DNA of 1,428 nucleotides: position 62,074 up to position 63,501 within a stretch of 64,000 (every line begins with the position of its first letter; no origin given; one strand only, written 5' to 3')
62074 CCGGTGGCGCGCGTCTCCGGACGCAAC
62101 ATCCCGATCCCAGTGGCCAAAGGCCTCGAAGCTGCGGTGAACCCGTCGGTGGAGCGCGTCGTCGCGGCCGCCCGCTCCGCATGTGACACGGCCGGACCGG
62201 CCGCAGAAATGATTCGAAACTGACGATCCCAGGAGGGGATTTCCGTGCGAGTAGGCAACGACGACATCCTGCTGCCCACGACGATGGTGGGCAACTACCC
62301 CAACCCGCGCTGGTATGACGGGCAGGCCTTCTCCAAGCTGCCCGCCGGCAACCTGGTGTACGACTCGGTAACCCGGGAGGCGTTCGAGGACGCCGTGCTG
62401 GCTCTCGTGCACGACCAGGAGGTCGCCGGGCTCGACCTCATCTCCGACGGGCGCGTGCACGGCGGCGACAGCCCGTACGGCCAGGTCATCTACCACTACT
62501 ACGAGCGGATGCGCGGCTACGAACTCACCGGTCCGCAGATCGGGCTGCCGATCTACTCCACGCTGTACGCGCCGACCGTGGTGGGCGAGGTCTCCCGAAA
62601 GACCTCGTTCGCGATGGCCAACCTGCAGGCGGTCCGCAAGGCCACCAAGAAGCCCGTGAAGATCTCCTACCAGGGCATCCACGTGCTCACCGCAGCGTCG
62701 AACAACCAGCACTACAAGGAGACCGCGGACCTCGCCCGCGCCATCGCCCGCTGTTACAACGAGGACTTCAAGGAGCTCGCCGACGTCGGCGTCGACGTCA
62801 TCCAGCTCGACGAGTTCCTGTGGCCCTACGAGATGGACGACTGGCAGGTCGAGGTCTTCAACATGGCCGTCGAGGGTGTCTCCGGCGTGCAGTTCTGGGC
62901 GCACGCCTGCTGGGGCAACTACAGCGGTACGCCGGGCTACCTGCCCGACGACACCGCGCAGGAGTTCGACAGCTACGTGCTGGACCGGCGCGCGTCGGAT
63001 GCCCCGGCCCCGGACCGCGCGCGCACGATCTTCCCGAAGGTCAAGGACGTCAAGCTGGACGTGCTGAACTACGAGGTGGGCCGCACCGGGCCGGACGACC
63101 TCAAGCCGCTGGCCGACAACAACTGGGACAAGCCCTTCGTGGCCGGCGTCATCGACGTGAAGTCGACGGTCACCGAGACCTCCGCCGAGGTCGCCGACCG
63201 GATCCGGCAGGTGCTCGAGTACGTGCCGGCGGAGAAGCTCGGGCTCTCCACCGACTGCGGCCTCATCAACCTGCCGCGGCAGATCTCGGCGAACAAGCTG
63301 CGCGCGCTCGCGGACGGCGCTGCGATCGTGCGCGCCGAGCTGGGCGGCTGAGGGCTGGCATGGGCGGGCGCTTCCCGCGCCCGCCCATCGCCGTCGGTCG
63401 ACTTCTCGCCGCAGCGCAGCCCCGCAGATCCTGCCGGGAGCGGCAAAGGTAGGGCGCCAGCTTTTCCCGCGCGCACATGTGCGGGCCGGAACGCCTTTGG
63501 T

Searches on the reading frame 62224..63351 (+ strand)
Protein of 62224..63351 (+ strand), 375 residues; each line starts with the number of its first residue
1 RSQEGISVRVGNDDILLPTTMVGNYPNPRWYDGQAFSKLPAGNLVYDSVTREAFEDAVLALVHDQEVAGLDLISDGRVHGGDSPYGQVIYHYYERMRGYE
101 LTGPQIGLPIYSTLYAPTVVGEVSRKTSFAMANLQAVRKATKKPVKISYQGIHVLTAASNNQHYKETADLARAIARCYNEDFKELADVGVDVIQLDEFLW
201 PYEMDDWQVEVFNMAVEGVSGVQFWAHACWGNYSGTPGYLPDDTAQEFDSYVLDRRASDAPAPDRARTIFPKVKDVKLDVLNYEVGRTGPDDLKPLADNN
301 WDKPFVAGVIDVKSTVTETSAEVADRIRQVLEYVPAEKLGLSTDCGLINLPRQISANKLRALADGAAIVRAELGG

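Call 76: search_protein_families(library=pfam, proteins=[window:62224-63351:+], max_evalue=0.00001)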
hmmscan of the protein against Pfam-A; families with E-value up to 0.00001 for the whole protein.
window:62224-63351:+ (375 aa): 1 family
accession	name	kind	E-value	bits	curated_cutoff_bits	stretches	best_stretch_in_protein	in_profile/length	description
PF01717.24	Meth_synt_2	-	1.7e-26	93.7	21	2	268-366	224-322/324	Cobalamin-independent synthase, Catalytic domain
